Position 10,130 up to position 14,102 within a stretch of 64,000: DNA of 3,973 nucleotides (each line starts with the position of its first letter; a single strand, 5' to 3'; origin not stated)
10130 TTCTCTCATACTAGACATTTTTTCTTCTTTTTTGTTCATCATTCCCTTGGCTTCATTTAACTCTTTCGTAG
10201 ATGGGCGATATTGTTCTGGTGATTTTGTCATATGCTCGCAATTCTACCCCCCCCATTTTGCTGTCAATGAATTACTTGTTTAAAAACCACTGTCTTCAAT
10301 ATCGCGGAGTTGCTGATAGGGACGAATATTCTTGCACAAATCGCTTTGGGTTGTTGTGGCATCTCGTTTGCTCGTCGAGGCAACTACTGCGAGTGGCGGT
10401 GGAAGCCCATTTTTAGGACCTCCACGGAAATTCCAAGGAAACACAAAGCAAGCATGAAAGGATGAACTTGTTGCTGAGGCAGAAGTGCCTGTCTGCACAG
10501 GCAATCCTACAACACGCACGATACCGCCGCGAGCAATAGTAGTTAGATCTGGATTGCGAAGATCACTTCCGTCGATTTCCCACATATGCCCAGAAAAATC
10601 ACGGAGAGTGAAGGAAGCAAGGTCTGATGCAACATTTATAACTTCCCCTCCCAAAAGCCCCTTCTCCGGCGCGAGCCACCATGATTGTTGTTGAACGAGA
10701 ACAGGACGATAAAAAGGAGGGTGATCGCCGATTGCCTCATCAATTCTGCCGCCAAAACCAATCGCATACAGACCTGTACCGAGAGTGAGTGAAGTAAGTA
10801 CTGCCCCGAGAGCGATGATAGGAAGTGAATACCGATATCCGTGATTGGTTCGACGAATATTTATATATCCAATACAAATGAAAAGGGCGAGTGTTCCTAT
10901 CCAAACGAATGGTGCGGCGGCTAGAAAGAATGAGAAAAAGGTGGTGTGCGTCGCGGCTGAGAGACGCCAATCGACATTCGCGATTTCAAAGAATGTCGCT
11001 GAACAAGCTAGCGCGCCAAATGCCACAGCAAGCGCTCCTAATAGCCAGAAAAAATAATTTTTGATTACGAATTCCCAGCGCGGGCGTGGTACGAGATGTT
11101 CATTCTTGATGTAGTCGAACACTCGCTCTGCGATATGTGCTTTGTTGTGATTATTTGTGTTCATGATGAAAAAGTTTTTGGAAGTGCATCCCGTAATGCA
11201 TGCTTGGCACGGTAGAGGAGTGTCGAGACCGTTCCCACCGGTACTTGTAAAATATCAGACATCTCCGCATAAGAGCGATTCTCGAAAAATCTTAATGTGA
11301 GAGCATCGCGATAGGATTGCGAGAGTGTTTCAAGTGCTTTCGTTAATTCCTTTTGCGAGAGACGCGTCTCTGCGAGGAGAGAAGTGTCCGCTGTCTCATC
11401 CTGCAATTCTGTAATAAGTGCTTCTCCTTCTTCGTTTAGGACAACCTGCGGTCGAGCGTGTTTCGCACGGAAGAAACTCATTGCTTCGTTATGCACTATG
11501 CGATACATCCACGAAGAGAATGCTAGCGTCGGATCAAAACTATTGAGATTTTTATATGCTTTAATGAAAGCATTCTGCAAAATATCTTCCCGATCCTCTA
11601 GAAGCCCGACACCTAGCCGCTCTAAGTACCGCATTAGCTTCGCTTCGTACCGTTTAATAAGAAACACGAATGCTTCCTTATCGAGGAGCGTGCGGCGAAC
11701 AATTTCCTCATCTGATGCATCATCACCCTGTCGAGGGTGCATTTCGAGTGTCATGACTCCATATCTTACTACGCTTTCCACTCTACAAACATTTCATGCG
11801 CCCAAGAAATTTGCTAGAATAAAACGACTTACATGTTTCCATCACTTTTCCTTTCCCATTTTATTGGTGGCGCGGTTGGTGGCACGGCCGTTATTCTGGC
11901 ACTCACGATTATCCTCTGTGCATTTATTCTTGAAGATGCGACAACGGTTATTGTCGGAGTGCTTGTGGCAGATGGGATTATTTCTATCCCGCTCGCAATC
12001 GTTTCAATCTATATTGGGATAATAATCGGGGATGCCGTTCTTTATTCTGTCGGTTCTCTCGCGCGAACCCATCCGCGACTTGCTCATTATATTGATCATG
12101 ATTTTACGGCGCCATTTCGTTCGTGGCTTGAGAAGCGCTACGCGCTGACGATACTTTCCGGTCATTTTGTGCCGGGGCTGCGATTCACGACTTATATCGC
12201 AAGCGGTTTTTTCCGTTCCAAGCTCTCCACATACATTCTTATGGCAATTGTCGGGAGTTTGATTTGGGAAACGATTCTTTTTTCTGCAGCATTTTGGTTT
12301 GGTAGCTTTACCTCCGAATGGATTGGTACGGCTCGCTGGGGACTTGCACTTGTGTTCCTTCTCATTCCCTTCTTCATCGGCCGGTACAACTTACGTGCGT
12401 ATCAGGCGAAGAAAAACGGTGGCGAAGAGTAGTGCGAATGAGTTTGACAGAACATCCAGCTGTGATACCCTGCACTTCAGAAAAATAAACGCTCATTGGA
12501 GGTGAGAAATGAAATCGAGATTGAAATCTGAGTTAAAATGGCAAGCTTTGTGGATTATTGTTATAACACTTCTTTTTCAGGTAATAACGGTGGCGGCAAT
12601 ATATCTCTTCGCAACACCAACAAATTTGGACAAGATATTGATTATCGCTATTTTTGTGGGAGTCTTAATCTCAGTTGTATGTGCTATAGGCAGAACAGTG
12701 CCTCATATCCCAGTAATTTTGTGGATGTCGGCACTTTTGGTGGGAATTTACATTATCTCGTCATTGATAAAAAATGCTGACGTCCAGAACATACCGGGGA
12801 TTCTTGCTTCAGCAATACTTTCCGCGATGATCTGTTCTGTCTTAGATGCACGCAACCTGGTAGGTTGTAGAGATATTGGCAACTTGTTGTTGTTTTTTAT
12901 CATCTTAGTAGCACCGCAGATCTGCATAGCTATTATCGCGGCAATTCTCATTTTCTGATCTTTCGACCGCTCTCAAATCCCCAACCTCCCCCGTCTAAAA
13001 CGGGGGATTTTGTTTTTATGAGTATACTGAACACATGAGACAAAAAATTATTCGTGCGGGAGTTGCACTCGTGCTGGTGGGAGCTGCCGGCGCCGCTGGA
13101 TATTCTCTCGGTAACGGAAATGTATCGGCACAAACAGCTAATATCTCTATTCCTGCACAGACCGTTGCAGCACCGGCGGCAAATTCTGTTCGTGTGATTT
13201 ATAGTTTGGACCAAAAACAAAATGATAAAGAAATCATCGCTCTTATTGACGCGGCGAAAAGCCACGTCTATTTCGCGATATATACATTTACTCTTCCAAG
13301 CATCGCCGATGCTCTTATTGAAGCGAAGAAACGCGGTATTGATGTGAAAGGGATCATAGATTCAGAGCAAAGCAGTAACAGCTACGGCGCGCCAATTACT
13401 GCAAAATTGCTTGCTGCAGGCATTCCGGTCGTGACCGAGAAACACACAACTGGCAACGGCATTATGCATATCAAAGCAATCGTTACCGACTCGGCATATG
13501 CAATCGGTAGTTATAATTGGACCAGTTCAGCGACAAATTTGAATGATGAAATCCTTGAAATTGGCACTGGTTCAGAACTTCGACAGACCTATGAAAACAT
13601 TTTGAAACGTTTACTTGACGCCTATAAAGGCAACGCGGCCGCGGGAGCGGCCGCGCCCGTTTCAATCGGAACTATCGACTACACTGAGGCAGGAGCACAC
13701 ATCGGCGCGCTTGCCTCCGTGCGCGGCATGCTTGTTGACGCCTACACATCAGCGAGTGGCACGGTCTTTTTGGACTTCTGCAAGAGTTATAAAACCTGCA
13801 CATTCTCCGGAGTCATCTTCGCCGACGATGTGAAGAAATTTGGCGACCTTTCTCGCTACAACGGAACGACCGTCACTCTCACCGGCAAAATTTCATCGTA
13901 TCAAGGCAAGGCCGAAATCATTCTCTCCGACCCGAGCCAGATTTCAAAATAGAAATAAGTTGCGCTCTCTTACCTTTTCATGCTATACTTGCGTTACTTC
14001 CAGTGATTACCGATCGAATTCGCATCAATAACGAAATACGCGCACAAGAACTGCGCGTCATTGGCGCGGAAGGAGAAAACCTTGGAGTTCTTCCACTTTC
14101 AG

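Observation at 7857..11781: Co-directional cluster: ECF sigma, membrane anti-sigma candidate, E/K-rich protein, VKOR-type thiol oxidoreductase, secreted beta-helix membrane protein, nth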

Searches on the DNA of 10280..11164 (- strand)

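Call 81: search_rna_families(sources=[L007, L009, L015, L016, L019, L043, L051, L049], threshold=gathering)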
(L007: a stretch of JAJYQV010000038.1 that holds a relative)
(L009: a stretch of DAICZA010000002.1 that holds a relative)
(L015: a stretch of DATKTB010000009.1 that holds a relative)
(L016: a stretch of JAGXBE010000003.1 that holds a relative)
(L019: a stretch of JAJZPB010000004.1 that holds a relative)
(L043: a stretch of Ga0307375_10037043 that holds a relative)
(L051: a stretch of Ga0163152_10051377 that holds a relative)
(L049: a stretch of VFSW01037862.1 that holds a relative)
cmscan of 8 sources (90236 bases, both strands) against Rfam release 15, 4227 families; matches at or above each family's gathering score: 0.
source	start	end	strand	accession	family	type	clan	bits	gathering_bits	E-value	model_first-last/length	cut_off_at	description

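Call 87: build_rna_model(alignment_id=A4, structure=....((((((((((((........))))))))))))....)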
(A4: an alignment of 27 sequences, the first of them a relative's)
Model R1 built from alignment A4 (27 sequences, 40 columns); structure: as given.
model positions 40; base pairs 12; branch points 0; effective number of sequences 27; information 0.7 bits per position. Calibrated on 0.2 Mb of random sequence (short: E-values are rough).
structure used (alignment columns):
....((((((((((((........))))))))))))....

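Call 88: search_with_rna_model(model_id=R1, sources=[window, L001, L002, L003, L004, L005, L006, L007, L008, L009, L010, L011, L012, L013, L014, L015, L016, L017, L018, L019, L020, L021, L022, L023, L024, L025, L026, L027, L028, L029, L030, L031, L032, L035, L036, L037, L038, L039, L040, L041, L042, L043, L044, L047, L048, L049, L050, L051, L052, L053, L054, L055, L056, L057, L058, L059, L061, L062, L064], max_evalue=1)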
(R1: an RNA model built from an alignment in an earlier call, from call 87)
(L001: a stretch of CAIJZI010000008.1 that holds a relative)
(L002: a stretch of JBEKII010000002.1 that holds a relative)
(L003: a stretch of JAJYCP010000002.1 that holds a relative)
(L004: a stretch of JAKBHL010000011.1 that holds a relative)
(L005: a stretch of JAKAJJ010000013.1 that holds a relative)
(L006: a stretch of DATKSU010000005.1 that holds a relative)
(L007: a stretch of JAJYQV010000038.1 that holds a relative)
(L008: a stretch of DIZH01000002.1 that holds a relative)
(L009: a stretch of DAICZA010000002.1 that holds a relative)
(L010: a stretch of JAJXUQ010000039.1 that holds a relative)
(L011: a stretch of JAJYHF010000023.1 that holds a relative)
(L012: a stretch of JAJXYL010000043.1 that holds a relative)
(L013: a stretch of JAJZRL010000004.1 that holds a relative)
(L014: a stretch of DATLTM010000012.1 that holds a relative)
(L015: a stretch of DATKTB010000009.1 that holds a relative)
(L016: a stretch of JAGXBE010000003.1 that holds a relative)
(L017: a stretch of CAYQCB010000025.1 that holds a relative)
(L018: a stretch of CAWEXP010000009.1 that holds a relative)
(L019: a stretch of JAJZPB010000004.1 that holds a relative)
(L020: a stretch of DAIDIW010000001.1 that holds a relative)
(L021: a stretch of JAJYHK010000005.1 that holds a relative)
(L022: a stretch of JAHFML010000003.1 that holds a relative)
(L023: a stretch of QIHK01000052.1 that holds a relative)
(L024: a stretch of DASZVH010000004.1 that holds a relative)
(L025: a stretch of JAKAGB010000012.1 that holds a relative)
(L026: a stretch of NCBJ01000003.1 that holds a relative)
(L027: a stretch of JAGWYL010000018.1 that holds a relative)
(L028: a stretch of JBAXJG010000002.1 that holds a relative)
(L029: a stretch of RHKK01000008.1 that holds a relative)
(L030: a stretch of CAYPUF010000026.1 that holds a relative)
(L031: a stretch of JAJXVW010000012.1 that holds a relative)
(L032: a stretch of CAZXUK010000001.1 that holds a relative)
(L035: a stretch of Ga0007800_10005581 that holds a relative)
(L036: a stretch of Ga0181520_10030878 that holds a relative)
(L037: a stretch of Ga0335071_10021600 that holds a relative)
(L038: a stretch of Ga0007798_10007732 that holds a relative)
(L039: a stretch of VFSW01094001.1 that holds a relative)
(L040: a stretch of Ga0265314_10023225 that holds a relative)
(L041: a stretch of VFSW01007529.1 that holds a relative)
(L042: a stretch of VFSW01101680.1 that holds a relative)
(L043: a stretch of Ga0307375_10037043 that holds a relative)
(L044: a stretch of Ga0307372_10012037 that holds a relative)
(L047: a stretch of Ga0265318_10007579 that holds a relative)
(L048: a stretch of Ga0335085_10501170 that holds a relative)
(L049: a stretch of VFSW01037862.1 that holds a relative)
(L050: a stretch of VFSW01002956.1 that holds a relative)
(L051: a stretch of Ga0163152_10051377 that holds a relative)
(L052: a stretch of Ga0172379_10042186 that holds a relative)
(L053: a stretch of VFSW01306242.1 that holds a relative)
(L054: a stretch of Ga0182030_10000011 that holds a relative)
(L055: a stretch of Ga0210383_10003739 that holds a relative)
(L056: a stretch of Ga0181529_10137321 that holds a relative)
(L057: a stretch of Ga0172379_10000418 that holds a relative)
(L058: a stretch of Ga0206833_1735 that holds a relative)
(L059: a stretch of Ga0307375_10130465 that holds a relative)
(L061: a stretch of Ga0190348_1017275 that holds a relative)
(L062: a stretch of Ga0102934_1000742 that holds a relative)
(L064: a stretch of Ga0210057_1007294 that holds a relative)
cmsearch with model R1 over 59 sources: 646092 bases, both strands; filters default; matches with E-value up to 1: 32.
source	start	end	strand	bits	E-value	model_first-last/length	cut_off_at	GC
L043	2037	2076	+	40.9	6.6e-08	1-40/40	no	0.68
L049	3875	3914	+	37.9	4.5e-07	1-40/40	no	0.62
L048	1298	1337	+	37.8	4.7e-07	1-40/40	no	0.65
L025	8824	8863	+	37.3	6.5e-07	1-40/40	no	0.57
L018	8831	8870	+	34.8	3.4e-06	1-40/40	no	0.73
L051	2074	2113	+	34.7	3.5e-06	1-40/40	no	0.55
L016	8842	8881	+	34.3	4.5e-06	1-40/40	no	0.62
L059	1253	1292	+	34.2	4.9e-06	1-40/40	no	0.68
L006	3872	3911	+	33.8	6.5e-06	1-40/40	no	0.68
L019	8876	8915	+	33.7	6.9e-06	1-40/40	no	0.57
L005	7149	7188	+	33.3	8.9e-06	1-40/40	no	0.62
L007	8870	8909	+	33.3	9.1e-06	1-40/40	no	0.57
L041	6872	6911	+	33.2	9.6e-06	1-40/40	no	0.77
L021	8852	8891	+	32.9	1.2e-05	1-40/40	no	0.62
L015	6600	6639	+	32.7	1.3e-05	1-40/40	no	0.52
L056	1061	1100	+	32.6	1.4e-05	1-40/40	no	0.75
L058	2793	2832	+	32.2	1.9e-05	1-40/40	no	0.52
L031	432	471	+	32.1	1.9e-05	1-40/40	no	0.57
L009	8869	8908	+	31.8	2.4e-05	1-40/40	no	0.7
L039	3251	3290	+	30.8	4.5e-05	1-40/40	no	0.62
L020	8848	8887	+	30.2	6.7e-05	1-40/40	no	0.57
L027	8750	8789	+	28.7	0.00018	1-40/40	no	0.6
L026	8857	8896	+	27.9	0.0003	1-40/40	no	0.6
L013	3260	3299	+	26.5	0.00073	1-40/40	no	0.55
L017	2899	2938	+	24.6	0.0026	1-40/40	no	0.65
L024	6340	6378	+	24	0.0037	1-40/40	no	0.77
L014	8875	8914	+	24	0.0038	1-40/40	no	0.47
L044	2182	2221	+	24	0.0038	1-40/40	no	0.47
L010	789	828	+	19.1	0.094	1-40/40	no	0.57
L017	233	270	+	16.3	0.56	1-40/40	no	0.66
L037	1615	1657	+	15.8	0.78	1-40/40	no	0.67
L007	12993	13026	+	15.8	0.78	1-40/40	no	0.76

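Call 90: search_rna_families(source=L009, start=8770, end=9010, threshold=evalue, max_evalue=1)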
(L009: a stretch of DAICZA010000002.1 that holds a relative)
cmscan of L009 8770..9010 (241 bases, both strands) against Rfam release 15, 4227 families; matches with E-value up to 1: 9.
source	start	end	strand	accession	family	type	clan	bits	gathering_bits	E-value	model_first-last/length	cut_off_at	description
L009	8873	8958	+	RF01400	istR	Gene; antitoxin;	-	21.4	45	0.022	1-130/130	no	istR Hfq binding RNA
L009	8903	8965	+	RF02241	Xoo2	Gene; sRNA;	-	19.9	45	0.075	1-78/78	no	Xanthomonadaceae sRNA Xoo2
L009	8892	8967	+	RF02076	STnc100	Gene; sRNA;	-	19.6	47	0.02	1-206/206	no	Gammaproteobacterial sRNA STnc100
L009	8927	9008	-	RF02552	RcsR1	Gene; sRNA;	-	17.8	60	0.18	1-96/96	no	RcsR1 sRNA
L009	8917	8963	+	RF02871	ncS54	Gene; sRNA;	-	16.4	43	0.23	1-79/79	no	Burkholderia sRNA 54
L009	8932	8956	+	RF00195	RsmY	Gene; sRNA;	CL00106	15.3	57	0.094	97-121/121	no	RsmY RNA family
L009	8934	8980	+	RF02401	ClpQY_promoter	Cis-reg;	-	14.2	42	0.63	1-45/57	no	ClpQY promoter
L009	8928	8981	-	RF00382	DnaX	Cis-reg; frameshift_element;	-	14.2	35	0.71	1-65/65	no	DnaX ribosomal frameshifting element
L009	8931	8971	-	RF01700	Collinsella-1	Gene; sRNA;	-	12.1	35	0.44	48-93/196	no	Collinsella-1 RNA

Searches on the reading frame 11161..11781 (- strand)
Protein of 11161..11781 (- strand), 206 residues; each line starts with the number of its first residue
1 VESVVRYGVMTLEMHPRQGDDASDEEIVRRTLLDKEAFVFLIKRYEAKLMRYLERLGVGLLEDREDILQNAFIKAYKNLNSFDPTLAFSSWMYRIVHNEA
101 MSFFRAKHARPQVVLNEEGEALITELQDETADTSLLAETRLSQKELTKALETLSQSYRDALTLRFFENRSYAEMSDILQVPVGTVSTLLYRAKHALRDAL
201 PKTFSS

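Call 3: search_protein_families(library=pfam, proteins=[window:11161-11781:-], max_evalue=0.1)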
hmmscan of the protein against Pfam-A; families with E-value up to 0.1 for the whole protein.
window:11161-11781:- (206 aa): 5 families
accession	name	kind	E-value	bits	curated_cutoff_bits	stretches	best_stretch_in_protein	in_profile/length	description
PF08281.18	Sigma70_r4_2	-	7.6e-14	51.5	25.7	1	145-195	3-53/54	Sigma-70, region 4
PF04542.20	Sigma70_r2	-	1.3e-13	50.9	24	1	41-107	1-68/71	Sigma-70 region 2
PF04545.22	Sigma70_r4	-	3.4e-09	36.5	24.1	1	149-197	1-49/50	Sigma-70, region 4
PF25787.1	HTH_SB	-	0.02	15.1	43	1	153-193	7-47/53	Sleeping Beauty transposase HTH domain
PF07638.17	Sigma70_ECF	-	0.057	13.8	21.1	1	97-192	79-175/185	ECF sigma factor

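Call 4: search_protein_families(library=ncbifam, proteins=[window:11161-11781:-], max_evalue=0.1)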
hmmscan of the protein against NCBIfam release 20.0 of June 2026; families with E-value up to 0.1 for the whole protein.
window:11161-11781:- (206 aa): 107 families (the best 25 are shown)
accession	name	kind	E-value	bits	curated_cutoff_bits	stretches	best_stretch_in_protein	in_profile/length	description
NF007223.0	PRK09641.1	equivalog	3.1e-29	102.2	209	1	34-200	16-184/187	RNA polymerase sigma factor SigW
NF008888.0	PRK11922.1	equivalog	1.1e-28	100.4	204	1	14-203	7-199/231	RNA polymerase sigma factor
TIGR02939.1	RpoE_Sigma70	equivalog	1.4e-28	100.2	236.15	1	21-199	4-185/190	RNA polymerase sigma factor RpoE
TIGR02937.1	sigma70-ECF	superfamily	6.8e-28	97.4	42.9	1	36-200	1-165/165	sigma-70 family RNA polymerase sigma factor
TIGR02948.1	SigW_bacill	equivalog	1.9e-27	96.5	243.1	1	34-200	16-184/187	RNA polymerase sigma factor SigW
NF009171.0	PRK12518.1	equivalog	6.1e-25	88.1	208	1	21-200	11-184/191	RNA polymerase sigma factor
NF004113.0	PRK05602.1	equivalog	2.1e-23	83.1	208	1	13-202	21-203/211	RNA polymerase sigma factor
NF007225.0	PRK09643.1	equivalog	1.1e-22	80.7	190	1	17-200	7-182/204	RNA polymerase sigma factor SigM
TIGR02985.1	Sig70_bacteroi1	subfamily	1.3e-22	80.8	126.4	1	37-200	2-162/162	RNA polymerase sigma-70 factor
NF009166.1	PRK12513.1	equivalog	4.2e-22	78.8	206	1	20-201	5-187/193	RNA polymerase sigma factor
TIGR02989.1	Sig-70_gvs1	subfamily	1.9e-21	76.6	124.55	1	36-198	1-156/158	RNA polymerase sigma-70 factor, Rhodopirellula/Verrucomicrobium family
NF007216.0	PRK09638.1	equivalog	3.5e-21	75.8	194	1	25-198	6-172/180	RNA polymerase sigma factor SigY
TIGR02952.1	Sig70_famx2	equivalog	7.9e-21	74.7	206.45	1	33-198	8-168/170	ECF subfamily RNA polymerase sigma factor, BldN family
NF053879.1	RNAPolSigSigVBac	equivalog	4.3e-20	72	190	1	62-200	29-155/160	RNA polymerase sigma factor SigV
NF006930.0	PRK09415.1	subfamily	5.4e-20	72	198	1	64-202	43-177/179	RNA polymerase factor sigma C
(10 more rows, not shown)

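Call 61: search_solved_structures(query=window:11161-11781:-, max_evalue=0.00001)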
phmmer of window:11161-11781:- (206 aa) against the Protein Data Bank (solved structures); distinct sequences matched with E-value up to 0.00001: 22.
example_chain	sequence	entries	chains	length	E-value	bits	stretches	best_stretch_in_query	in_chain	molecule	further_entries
6in7_B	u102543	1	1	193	7.7e-23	84.3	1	23-201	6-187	RNA polymerase sigma-H factor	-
8z6g_B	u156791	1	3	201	8.6e-23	84.1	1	23-201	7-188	RNA polymerase sigma factor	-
5wuq_A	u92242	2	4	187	4.4e-22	81.8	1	34-200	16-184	ECF RNA polymerase sigma factor SigW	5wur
1or7_A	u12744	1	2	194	8e-21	77.7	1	20-198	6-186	RNA polymerase sigma-E factor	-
6jbq_F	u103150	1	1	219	9.9e-21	77.4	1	20-198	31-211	ECF RNA polymerase sigma-E factor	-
5zx2_F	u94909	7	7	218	4.3e-14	55.8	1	61-200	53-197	ECF RNA polymerase sigma factor SigH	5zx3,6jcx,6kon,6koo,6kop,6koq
6jcy_F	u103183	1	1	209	2e-13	53.7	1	61-200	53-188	ECF RNA polymerase sigma factor SigH,ECF RNA polymerase sigma factor SigE,ECF RNA polymera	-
9m9d_F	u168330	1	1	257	1.9e-12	50.5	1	41-200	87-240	ECF RNA polymerase sigma factor SigE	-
9m9e_F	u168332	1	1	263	1.9e-12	50.4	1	41-200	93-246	ECF RNA polymerase sigma factor SigE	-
9m98_F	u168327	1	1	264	2e-12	50.4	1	41-200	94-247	ECF RNA polymerase sigma factor SigE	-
5or5_A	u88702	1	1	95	8.7e-12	48.3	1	22-110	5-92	ECF RNA polymerase sigma-E factor,ECF RNA polymerase sigma factor SigW,ECF RNA polymerase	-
7qh5_A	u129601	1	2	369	8.9e-12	48.3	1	34-115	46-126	RNA polymerase sigma factor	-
2mao_A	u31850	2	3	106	8.6e-11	45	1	22-114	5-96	RNA polymerase sigma factor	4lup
2map_A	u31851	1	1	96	1e-10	44.8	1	22-112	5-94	RNA polymerase sigma factor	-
4cxf_A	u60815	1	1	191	3.4e-08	36.6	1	34-196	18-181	RNA POLYMERASE SIGMA FACTOR CNRH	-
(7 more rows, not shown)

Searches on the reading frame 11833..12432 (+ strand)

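Call 3: search_protein_families(library=pfam, proteins=[window:11833-12432:+], max_evalue=0.1)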
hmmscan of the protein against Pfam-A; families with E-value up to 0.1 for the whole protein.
window:11833-12432:+ (199 aa): 1 family
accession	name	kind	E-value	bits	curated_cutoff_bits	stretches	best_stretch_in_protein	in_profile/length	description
PF09335.16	VTT_dom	-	1.3e-10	42.2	33.9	1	38-150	7-118/123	VTT domain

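Call 4: search_protein_families(library=ncbifam, proteins=[window:11833-12432:+], max_evalue=0.1)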
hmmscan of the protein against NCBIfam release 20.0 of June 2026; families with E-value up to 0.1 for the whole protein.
window:11833-12432:+ (199 aa): 3 families
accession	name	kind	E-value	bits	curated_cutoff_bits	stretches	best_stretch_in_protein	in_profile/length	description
NF008102.0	PRK10847.1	equivalog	7.4e-05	22.6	236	1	26-159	43-181/219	DedA family protein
NF052605.1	UndecprPTUptAStph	equivalog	0.00013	22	300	1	20-150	18-156/197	undecaprenyl phosphate transporter UptA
NF052604.1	UndecprPTUtpABac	equivalog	0.00017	21.7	250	1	34-150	31-151/198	undecaprenyl phosphate transporter UptA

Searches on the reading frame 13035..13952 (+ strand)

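Call 3: search_protein_families(library=pfam, proteins=[window:13035-13952:+], max_evalue=0.1)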
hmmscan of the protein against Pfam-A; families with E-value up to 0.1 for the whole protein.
window:13035-13952:+ (305 aa): 4 families
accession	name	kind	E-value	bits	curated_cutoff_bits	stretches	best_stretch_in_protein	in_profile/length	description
PF13091.12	PLDc_2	-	5.9e-23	81.6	27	1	67-193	1-131/132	PLD-like domain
PF11495.14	Regulator_TrmB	-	0.006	16.3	22.2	1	64-111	12-59/233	Archaeal transcriptional regulator TrmB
PF13742.12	tRNA_anti_2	-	0.026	15.2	27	1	228-295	23-87/95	OB-fold nucleic acid binding domain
PF01336.31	tRNA_anti-codon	-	0.088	13.2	27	0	228-297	2-69/75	OB-fold nucleic acid binding domain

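Call 4: search_protein_families(library=ncbifam, proteins=[window:13035-13952:+], max_evalue=0.1)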
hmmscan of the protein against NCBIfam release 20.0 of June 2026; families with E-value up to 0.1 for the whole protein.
window:13035-13952:+ (305 aa): 11 families
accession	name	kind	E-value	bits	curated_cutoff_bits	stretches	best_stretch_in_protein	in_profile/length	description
NF010490.0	PRK13912.1-1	equivalog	2e-12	47.5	211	1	58-190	26-152/159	nuclease NucT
NF010492.0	PRK13912.1-3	equivalog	2.3e-12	46.8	297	1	58-187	30-165/178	nuclease NucT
NF010493.0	PRK13912.1-4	equivalog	2.7e-11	43.7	351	1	57-194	22-165/171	nuclease NucT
NF010491.0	PRK13912.1-2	equivalog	5.6e-10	39.3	225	1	48-175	23-155/180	nuclease NucT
NF038319.1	DISARM_DrmC_I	equivalog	1.2e-09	38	133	1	65-173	97-214/236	DISARM system phospholipase D-like protein DrmC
TIGR04265.1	bac_cardiolipin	equivalog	1e-05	24.7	290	1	58-188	314-449/483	cardiolipin synthase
NF041068.1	DpdK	equivalog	4.6e-05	23.1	100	1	91-180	68-153/167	phospholipase D-like domain-containing protein DpdK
NF009107.0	PRK12452.1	equivalog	0.0031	16.3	787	0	61-132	149-223/509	cardiolipin synthase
TIGR00237.1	xseA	equivalog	0.065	12.4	180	0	228-295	22-86/389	exodeoxyribonuclease VII large subunit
NF003386.0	PRK04531.1-1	equivalog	0.083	11.8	417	0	88-148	135-194/442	acetylglutamate kinase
NF040624.1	HadA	equivalog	0.098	12.9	180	0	90-164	60-134/144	(3R)-hydroxyacyl-ACP dehydratase subunit HadA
